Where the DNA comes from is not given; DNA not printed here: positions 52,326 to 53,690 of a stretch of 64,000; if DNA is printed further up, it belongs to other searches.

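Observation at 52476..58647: Qmo/Hdr-like flavo-FeS membrane module in one operon with a TusA + two-DsrE sulfur relay, with no Apr, Dsr, HdrB or LbpA partner in view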

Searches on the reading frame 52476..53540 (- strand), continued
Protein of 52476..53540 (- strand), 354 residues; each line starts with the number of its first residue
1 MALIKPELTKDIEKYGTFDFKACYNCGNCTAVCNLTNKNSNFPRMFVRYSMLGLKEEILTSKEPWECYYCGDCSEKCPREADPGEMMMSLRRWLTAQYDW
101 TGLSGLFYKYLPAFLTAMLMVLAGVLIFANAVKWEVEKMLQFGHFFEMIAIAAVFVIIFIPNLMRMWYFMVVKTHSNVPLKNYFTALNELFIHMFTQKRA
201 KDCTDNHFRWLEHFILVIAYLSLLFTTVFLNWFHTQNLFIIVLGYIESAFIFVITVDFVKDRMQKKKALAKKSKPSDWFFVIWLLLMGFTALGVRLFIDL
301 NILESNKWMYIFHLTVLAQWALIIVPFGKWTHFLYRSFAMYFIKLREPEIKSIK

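Call 48: find_encoding_contigs(protein=P0298, flank=9000, max_places=1)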
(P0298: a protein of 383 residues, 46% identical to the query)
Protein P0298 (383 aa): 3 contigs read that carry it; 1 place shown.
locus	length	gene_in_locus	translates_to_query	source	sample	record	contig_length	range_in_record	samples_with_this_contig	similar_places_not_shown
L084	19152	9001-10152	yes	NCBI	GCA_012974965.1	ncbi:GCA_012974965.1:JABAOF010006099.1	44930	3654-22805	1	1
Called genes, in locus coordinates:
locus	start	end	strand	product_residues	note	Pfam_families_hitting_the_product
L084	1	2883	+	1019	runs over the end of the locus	PF01257:2Fe-2S_thioredx (weak), PF01512:Complex1_51K, PF10531:SLBB (weak), PF10589:NADH_4Fe-4S, PF14691:Fer4_20, PF07992:Pyr_redox_2, PF13450:NAD_binding_8, PF13738:Pyr_redox_3, +6 more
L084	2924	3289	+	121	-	PF07085:DRTGG (weak)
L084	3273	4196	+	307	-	PF00571:CBS, PF13581:HATPase_c_2 (faint), PF02518:HATPase_c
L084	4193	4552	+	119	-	PF07085:DRTGG (weak)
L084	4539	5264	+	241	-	PF02811:PHP, PF13263:PHP_C (weak)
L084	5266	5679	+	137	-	PF02518:HATPase_c, PF13589:HATPase_c_3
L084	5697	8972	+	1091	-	PF13510:Fer2_4, PF25160:LdpA_Fe-S-bd (faint), PF00890:FAD_binding_2 (weak), PF07992:Pyr_redox_2, PF12831:FAD_oxidored (weak), PF13450:NAD_binding_8 (weak), PF12838:Fer4_7, PF13187:Fer4_9 (weak), +2 more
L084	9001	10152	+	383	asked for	PF13183:Fer4_8 (weak), PF13187:Fer4_9 (weak)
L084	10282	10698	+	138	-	PF02662:FlpD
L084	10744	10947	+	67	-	-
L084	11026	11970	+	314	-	PF01058:Oxidored_q6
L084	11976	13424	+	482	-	PF27537:HoxH, PF00374:NiFeSe_Hases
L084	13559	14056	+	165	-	PF01750:HycI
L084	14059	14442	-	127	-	PF23100:DUF2096_N (weak)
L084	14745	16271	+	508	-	PF00989:PAS, PF08448:PAS_4, PF13426:PAS_9, PF00989:PAS, PF08448:PAS_4, PF13426:PAS_9, PF08447:PAS_3, PF00512:HisKA, +4 more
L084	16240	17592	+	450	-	PF00072:Response_reg, PF00158:Sigma54_activat, PF01078:Mg_chelatase (weak), PF14532:Sigma54_activ_2, PF00004:AAA (weak), PF07728:AAA_5, PF25601:AAA_lid_14, PF02954:HTH_8, +1 more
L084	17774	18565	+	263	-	PF00072:Response_reg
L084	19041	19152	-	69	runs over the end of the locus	-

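Call 49: find_encoding_contigs(protein=P0312, flank=9000, max_places=1)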
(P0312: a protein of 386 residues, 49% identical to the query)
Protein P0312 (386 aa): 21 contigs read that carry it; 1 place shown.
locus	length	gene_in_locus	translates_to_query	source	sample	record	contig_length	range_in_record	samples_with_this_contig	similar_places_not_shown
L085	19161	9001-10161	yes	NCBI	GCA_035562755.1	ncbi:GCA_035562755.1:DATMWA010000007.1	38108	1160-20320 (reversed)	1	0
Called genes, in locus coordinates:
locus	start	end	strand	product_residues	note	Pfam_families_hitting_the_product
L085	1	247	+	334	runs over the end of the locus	-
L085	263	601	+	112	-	PF03819:MazG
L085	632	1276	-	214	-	PF02163:Peptidase_M50 (faint)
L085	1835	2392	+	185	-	PF01765:RRF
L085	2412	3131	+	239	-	PF01255:Prenyltransf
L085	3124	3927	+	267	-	PF01148:CTP_transf_1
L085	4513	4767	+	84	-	PF01206:TusA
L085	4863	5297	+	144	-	PF02662:FlpD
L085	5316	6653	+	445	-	PF00890:FAD_binding_2, PF01134:GIDA (faint), PF01266:DAO (weak), PF03486:HI0933_like (faint), PF12831:FAD_oxidored, PF13450:NAD_binding_8 (weak), PF12838:Fer4_7 (weak), PF13187:Fer4_9 (weak), +4 more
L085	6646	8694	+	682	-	PF00890:FAD_binding_2, PF01266:DAO, PF07992:Pyr_redox_2 (weak), PF12831:FAD_oxidored, PF13450:NAD_binding_8, PF13237:Fer4_10 (weak), PF14697:Fer4_21 (weak), PF12838:Fer4_7, +8 more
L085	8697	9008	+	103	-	-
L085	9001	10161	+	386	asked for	PF13534:Fer4_17 (faint), PF12838:Fer4_7 (weak), PF13183:Fer4_8, PF13187:Fer4_9 (weak), PF13237:Fer4_10 (weak)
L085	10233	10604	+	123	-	PF13686:DrsE_2 (faint)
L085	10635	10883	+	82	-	PF01206:TusA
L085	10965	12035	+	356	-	PF04143:Sulf_transp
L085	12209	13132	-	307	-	PF00126:HTH_1, PF03466:LysR_substrate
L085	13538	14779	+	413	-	PF04282:DUF438, PF01814:Hemerythrin, PF13596:PAS_10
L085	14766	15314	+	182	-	PF08984:DUF1858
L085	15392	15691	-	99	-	PF09723:Zn_ribbon_8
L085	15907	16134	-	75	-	-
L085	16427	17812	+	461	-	PF00860:Xan_ur_permease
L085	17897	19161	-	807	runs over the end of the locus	?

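Call 50: find_encoding_contigs(protein=P0305, flank=9000, max_places=1)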
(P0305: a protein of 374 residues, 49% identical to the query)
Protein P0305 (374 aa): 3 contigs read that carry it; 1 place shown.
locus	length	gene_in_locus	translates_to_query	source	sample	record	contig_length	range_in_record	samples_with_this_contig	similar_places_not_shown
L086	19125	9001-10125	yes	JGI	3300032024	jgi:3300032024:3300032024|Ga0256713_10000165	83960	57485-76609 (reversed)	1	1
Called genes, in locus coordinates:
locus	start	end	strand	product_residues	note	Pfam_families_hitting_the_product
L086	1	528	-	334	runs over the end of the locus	PF00483:NTP_transferase, PF12804:NTP_transf_3, PF25084:LbH_EIF2B, PF25087:GMPPB_C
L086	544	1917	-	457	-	PF00483:NTP_transferase, PF12804:NTP_transf_3 (weak), PF22640:ManC_GMP_beta-helix, PF01050:MannoseP_isomer, PF07883:Cupin_2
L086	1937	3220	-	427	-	PF03721:UDPG_MGDP_dh_N, PF03807:F420_oxidored (faint), PF00984:UDPG_MGDP_dh, PF03720:UDPG_MGDP_dh_C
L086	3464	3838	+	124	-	-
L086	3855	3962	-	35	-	-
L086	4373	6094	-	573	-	PF04312:DUF460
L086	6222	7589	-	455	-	PF02369:Big_1 (faint), PF13115:YtkA (faint)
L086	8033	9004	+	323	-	PF02754:CCG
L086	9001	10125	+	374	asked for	PF13183:Fer4_8 (weak), PF13187:Fer4_9 (weak), PF13534:Fer4_17 (weak)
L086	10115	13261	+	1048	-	PF12831:FAD_oxidored (weak), PF07992:Pyr_redox_2, PF13450:NAD_binding_8, PF00037:Fer4, PF12837:Fer4_6, PF13237:Fer4_10, PF12838:Fer4_7, PF13187:Fer4_9, +20 more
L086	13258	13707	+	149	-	PF02662:FlpD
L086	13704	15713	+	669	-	PF00890:FAD_binding_2 (weak), PF12831:FAD_oxidored (weak), PF13450:NAD_binding_8 (weak), PF13187:Fer4_9, PF12838:Fer4_7, PF13187:Fer4_9, PF13237:Fer4_10, PF14697:Fer4_21, +12 more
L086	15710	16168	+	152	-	PF02662:FlpD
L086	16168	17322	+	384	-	PF04422:FrhB_FdhB_N, PF04432:FrhB_FdhB_C, PF13237:Fer4_10 (faint), PF00037:Fer4 (faint), PF12800:Fer4_4 (faint), PF13183:Fer4_8, PF13187:Fer4_9 (weak), PF12797:Fer4_2 (weak)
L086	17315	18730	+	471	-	PF04879:Molybdop_Fe4S4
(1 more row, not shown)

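Call 51: find_encoding_contigs(protein=P0358, flank=9000, max_places=1)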
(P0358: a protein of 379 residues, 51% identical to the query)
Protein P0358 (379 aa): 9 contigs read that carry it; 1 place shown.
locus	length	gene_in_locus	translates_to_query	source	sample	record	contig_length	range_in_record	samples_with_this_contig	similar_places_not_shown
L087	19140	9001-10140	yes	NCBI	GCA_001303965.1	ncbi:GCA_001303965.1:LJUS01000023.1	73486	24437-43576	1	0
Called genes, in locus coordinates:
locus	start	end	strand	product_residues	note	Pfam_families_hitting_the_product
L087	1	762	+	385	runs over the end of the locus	PF04055:Radical_SAM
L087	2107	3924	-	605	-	PF01268:FTHFS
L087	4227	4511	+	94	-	PF12840:HTH_20, PF01022:HTH_5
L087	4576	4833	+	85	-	PF01206:TusA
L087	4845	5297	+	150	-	PF02662:FlpD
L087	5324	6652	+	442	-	PF00890:FAD_binding_2, PF01266:DAO, PF07992:Pyr_redox_2 (faint), PF12831:FAD_oxidored (weak), PF13450:NAD_binding_8 (weak), PF00037:Fer4 (weak), PF12838:Fer4_7, PF13187:Fer4_9, +5 more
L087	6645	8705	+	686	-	PF07992:Pyr_redox_2 (weak), PF00070:Pyr_redox (weak), PF00890:FAD_binding_2 (weak), PF01266:DAO (weak), PF12831:FAD_oxidored, PF13450:NAD_binding_8 (weak), PF13237:Fer4_10 (weak), PF12838:Fer4_7, +5 more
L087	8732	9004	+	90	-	PF12840:HTH_20 (weak)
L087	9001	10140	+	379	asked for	PF25160:LdpA_Fe-S-bd (faint), PF12838:Fer4_7 (weak), PF13183:Fer4_8, PF13187:Fer4_9 (weak), PF13237:Fer4_10 (weak), PF13534:Fer4_17 (weak)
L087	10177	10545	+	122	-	PF13686:DrsE_2 (faint)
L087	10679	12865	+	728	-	PF14827:dCache_3 (faint), PF00672:HAMP, PF00989:PAS, PF13426:PAS_9 (weak), PF00512:HisKA, PF02518:HATPase_c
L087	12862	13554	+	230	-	PF00072:Response_reg, PF23198:PDE8A_N (faint), PF00486:Trans_reg_C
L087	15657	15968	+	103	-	PF00420:Oxidored_q2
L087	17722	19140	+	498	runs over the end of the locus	PF00662:Proton_antipo_N (faint), PF00361:Proton_antipo_M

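Call 52: find_encoding_contigs(protein=P0309, flank=9000, max_places=1)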
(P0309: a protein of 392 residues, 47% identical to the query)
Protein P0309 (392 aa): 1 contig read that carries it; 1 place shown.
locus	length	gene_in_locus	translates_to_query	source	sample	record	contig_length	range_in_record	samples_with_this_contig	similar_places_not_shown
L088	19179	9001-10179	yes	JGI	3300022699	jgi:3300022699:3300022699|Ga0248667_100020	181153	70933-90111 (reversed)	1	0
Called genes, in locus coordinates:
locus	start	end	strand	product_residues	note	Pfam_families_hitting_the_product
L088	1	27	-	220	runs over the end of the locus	PF01209:Ubie_methyltran, PF13489:Methyltransf_23, PF07021:MetW (weak), PF08241:Methyltransf_11, PF08242:Methyltransf_12, PF13649:Methyltransf_25, PF13847:Methyltransf_31 (weak)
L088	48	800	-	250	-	PF23023:Anti-Pycsar_Apyc1 (weak), PF00753:Lactamase_B, PF12706:Lactamase_B_2 (weak)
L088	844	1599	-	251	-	PF06745:ATPase (weak)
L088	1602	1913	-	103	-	PF01883:FeS_assembly_P (weak)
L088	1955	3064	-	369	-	PF01513:NAD_kinase, PF00781:DAGK_cat (weak), PF20143:NAD_kinase_C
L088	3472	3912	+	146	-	PF08821:CGGC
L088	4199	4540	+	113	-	PF12840:HTH_20, PF01022:HTH_5 (weak), PF12802:MarR_2 (weak)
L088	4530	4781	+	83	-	PF01206:TusA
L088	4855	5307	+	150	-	PF02662:FlpD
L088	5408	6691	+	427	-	PF12797:Fer4_2 (faint), PF14697:Fer4_21 (faint), PF25160:LdpA_Fe-S-bd (faint), PF12837:Fer4_6 (faint), PF12838:Fer4_7, PF13187:Fer4_9, PF00037:Fer4 (weak)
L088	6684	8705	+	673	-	PF07992:Pyr_redox_2 (faint), PF00890:FAD_binding_2 (weak), PF01266:DAO (weak), PF12831:FAD_oxidored (weak), PF13450:NAD_binding_8 (weak), PF13237:Fer4_10 (faint), PF12838:Fer4_7 (weak), PF00037:Fer4 (weak)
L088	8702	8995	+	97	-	-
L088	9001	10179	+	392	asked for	PF25160:LdpA_Fe-S-bd (faint), PF12838:Fer4_7, PF13183:Fer4_8, PF13187:Fer4_9, PF13237:Fer4_10 (weak), PF13534:Fer4_17 (weak)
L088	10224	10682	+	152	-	PF00027:cNMP_binding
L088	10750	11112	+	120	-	PF02635:DsrE (weak), PF13686:DrsE_2 (faint)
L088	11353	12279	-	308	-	PF00126:HTH_1, PF01022:HTH_5 (weak), PF03466:LysR_substrate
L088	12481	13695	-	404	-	PF07690:MFS_1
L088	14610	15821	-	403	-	PF01053:Cys_Met_Meta_PP, PF01212:Beta_elim_lyase (faint), PF06838:Met_gamma_lyase (weak)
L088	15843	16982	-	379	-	PF01546:Peptidase_M20, PF07687:M20_dimer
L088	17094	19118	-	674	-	PF02129:Peptidase_S15, PF00326:Peptidase_S9 (weak), PF00561:Abhydrolase_1, PF12146:Hydrolase_4, PF08530:PepX_C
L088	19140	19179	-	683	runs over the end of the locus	PF00931:NB-ARC (faint), PF20720:nSTAND3 (faint), PF00004:AAA (faint), PF00005:ABC_tran, PF08352:oligo_HPY, PF13191:AAA_16 (weak), PF00005:ABC_tran, PF08352:oligo_HPY, +9 more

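Call 53: find_encoding_contigs(protein=P0380, flank=9000, max_places=1)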
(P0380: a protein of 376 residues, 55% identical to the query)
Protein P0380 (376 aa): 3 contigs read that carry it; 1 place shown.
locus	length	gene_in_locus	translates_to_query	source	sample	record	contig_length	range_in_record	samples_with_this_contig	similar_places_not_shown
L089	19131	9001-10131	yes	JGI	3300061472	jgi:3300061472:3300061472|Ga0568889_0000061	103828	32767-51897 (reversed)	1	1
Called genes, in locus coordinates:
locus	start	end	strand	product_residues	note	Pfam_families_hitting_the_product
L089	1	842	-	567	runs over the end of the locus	PF00749:tRNA-synt_1c, PF03950:tRNA-synt_1c_C, PF20974:tRNA-synt_1c_C2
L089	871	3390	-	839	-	PF08305:NPCBM, PF02065:Melibiase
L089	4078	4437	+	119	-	PF02635:DsrE, PF13686:DrsE_2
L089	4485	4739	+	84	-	PF01206:TusA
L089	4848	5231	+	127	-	PF02662:FlpD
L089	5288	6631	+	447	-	PF00890:FAD_binding_2, PF01266:DAO, PF03486:HI0933_like (weak), PF07992:Pyr_redox_2 (weak), PF12831:FAD_oxidored, PF13450:NAD_binding_8, PF12838:Fer4_7, PF07992:Pyr_redox_2, +9 more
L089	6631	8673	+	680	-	PF01946:Thi4 (weak), PF01266:DAO, PF03486:HI0933_like (faint), PF07992:Pyr_redox_2 (faint), PF12831:FAD_oxidored (weak), PF13450:NAD_binding_8 (weak), PF12838:Fer4_7 (weak), PF14697:Fer4_21 (weak), +4 more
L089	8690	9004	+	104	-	-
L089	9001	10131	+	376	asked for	PF12838:Fer4_7 (faint), PF13183:Fer4_8, PF13187:Fer4_9, PF13237:Fer4_10, PF13534:Fer4_17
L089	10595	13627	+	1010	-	PF07676:PD40 (faint), PF26549:Tricorn_N (faint)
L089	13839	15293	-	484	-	PF02952:Fucose_iso_C (faint)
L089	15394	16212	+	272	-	PF01791:DeoC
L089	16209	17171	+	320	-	PF00294:PfkB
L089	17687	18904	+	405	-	-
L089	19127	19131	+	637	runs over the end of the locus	-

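Call 75: search_protein_families(library=ncbifam, proteins=[L087:4227-4511:+, L088:4199-4540:+, L085:10965-12035:+, L085:10635-10883:+, L018:4898-7678:+], max_evalue=0.0001)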
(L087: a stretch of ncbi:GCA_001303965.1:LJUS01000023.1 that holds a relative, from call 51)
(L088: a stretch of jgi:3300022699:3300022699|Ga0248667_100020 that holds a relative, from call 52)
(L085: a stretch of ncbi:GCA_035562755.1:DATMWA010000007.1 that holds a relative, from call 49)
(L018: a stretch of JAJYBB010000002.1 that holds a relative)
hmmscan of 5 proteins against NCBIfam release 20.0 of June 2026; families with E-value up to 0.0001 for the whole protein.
L087:4227-4511:+ (94 aa): 8 families
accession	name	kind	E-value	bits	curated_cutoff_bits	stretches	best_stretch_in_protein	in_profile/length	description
NF033788.1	HTH_metalloreg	subfamily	5.9e-21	74.1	55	1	13-84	2-74/77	metalloregulator ArsR/SmtB family transcription factor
NF040642.1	sulf_sens_BigR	equivalog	3.9e-11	42.9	155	1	6-83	4-81/95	sulfite-sensing transcriptional repressor BigR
NF033789.1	repress_SdpR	subfamily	5.5e-11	42.2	100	1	19-79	5-65/79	autorepressor SdpR family transcription factor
NF047906.1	CdPbTransRegCmtR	equivalog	2.5e-09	37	150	1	8-87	7-86/104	Cd(II)/Pb(II)-sensing metalloregulatory transcriptional regulator CmtR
NF041413.1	ArsR_Rv2640c_fam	equivalog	4.8e-08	33.4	155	1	23-83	46-106/118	Rv2640c family ArsR-like transcriptional regulator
NF007528.0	PRK10141.1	subfamily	1.1e-07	31.7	97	1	18-79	12-74/117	metalloregulator ArsR/SmtB family transcription factor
NF045707.1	Dbac_1936_reg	equivalog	1.2e-07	31.7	115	1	9-87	4-82/99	ArsR/SmtB-type metalloregulator TsoR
TIGR01884.1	cas_HTH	subfamily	9.3e-07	28.4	60.2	1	22-79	142-199/202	CRISPR-associated CARF protein Csa3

L088:4199-4540:+ (113 aa): 7 families
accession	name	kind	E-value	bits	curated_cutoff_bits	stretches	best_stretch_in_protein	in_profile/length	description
NF033788.1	HTH_metalloreg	subfamily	7.5e-21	73.7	55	1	13-84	2-74/77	metalloregulator ArsR/SmtB family transcription factor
NF040642.1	sulf_sens_BigR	equivalog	1e-11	44.7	155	1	5-83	3-81/95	sulfite-sensing transcriptional repressor BigR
NF033789.1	repress_SdpR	subfamily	4.2e-11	42.6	100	1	24-84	10-70/79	autorepressor SdpR family transcription factor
NF007528.0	PRK10141.1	subfamily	6.1e-09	35.8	97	1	24-84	18-79/117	metalloregulator ArsR/SmtB family transcription factor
NF045707.1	Dbac_1936_reg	equivalog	1.1e-07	31.8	115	1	10-84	5-79/99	ArsR/SmtB-type metalloregulator TsoR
NF041413.1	ArsR_Rv2640c_fam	equivalog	2.2e-07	31.2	155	1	33-90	56-113/118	Rv2640c family ArsR-like transcriptional regulator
NF047906.1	CdPbTransRegCmtR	equivalog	8.4e-07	28.9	150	1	24-85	23-84/104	Cd(II)/Pb(II)-sensing metalloregulatory transcriptional regulator CmtR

L085:10965-12035:+ (356 aa): 4 families
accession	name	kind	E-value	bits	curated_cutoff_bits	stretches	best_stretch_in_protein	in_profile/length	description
NF052577.1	ThSTportTsuASprch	equivalog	9e-94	314.5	400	1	4-351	2-330/330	thiosulfate transporter TsuA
NF041049.1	thio_trans_TsuA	exception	1.4e-61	208.6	645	1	2-353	2-340/348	thiosulfate utilization transporter TsuA/YeeE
NF033796.1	selen_YedE_FdhT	exception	1.2e-33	116.8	350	2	7-173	219-380/387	selenium metabolism membrane protein YedE/FdhT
TIGR04112.1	seleno_YedE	equivalog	2.4e-12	46.7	200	1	3-118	184-301/337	YedE family putative selenium transporter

L085:10635-10883:+ (82 aa): 4 families
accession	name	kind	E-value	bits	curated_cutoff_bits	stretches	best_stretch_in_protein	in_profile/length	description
NF008242.0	PRK11018.1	equivalog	1.5e-19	69.5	79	1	2-76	3-76/78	sulfurtransferase-like selenium metabolism protein YedF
NF041048.1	TusA_like_YeeD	exception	1.9e-07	30.7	147.5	1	8-76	2-70/72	thiosulfate utilization sulfurtransferase TsuB/YeeD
NF001423.0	PRK00299.1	equivalog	2.6e-05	24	78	1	5-66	7-68/82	sulfurtransferase TusA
TIGR03527.1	selenium_YedF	equivalog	9.6e-05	22.3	110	1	10-65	1-56/194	sulfurtransferase-like selenium metabolism protein YedF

L018:4898-7678:+ (926 aa): 128 families (the best 25 are shown)
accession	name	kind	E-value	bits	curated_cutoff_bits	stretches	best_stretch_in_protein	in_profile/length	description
NF009410.0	PRK12771.1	subfamily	4.8e-148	494.2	516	2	156-649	45-533/566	NAD(P)-binding protein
NF040770.1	hetero_SS_HdrA2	exception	8.5e-135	450.7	1100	3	623-915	283-564/777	CoB-CoM heterodisulfide reductase HdrA2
NF009454.0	PRK12814.1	equivalog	2.6e-120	402.8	916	1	158-638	101-582/657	putative NADPH-dependent glutamate synthase small subunit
NF009414.0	PRK12778.1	equivalog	2.8e-113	379.7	1103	1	158-558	336-750/752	bifunctional dihydroorotate dehydrogenase B NAD binding subunit/NADPH-dependent glutamate synthase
NF041778.1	hetero_SS_HdrA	equivalog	5.1e-101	338.7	1400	2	620-914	291-573/771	ferredoxin:CoB-CoM heterodisulfide reductase subunit HdrA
NF041891.1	hdrA_Methbact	equivalog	7.2e-98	328.7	1300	2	624-912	281-557/762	ferredoxin:CoB-CoM heterodisulfide reductase subunit HdrA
TIGR03315.1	Se_ygfK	equivalog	1.1e-97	327.6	835.3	1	159-644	445-901/1012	putative selenate reductase subunit YgfK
TIGR01316.1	gltA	equivalog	1.2e-93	314.4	471.75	1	157-557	34-449/449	NADPH-dependent glutamate synthase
TIGR01318.1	gltD_gamma_fam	subfamily_domain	2.1e-83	280.4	482.95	1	159-557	48-465/467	glutamate synthase, small subunit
NF009409.0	PRK12770.1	subfamily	4.8e-80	269.3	343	2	246-559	13-352/360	putative glutamate synthase subunit beta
NF010590.0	PRK13984.1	equivalog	1.7e-79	267.6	946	1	153-559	190-608/611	putative oxidoreductase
NF009408.0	PRK12769.1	equivalog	7.6e-75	252.3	1003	1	155-557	230-651/659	formate-dependent uric acid utilization protein AegA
NF009415.0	PRK12779.1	equivalog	4.1e-72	243.4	1519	1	165-551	214-620/944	putative bifunctional glutamate synthase subunit beta/2-polyprenylphenol hydroxylase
NF009413.0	PRK12775.1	equivalog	2.2e-71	241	1895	1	158-558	338-755/1006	putative trifunctional 2-polyprenylphenol hydroxylase/glutamate synthase subunit beta/ferritin domain-containing protein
TIGR01317.1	GOGAT_sm_gam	subfamily_domain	1.2e-63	215.7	447.7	1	174-562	67-483/485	glutamate synthase small subunit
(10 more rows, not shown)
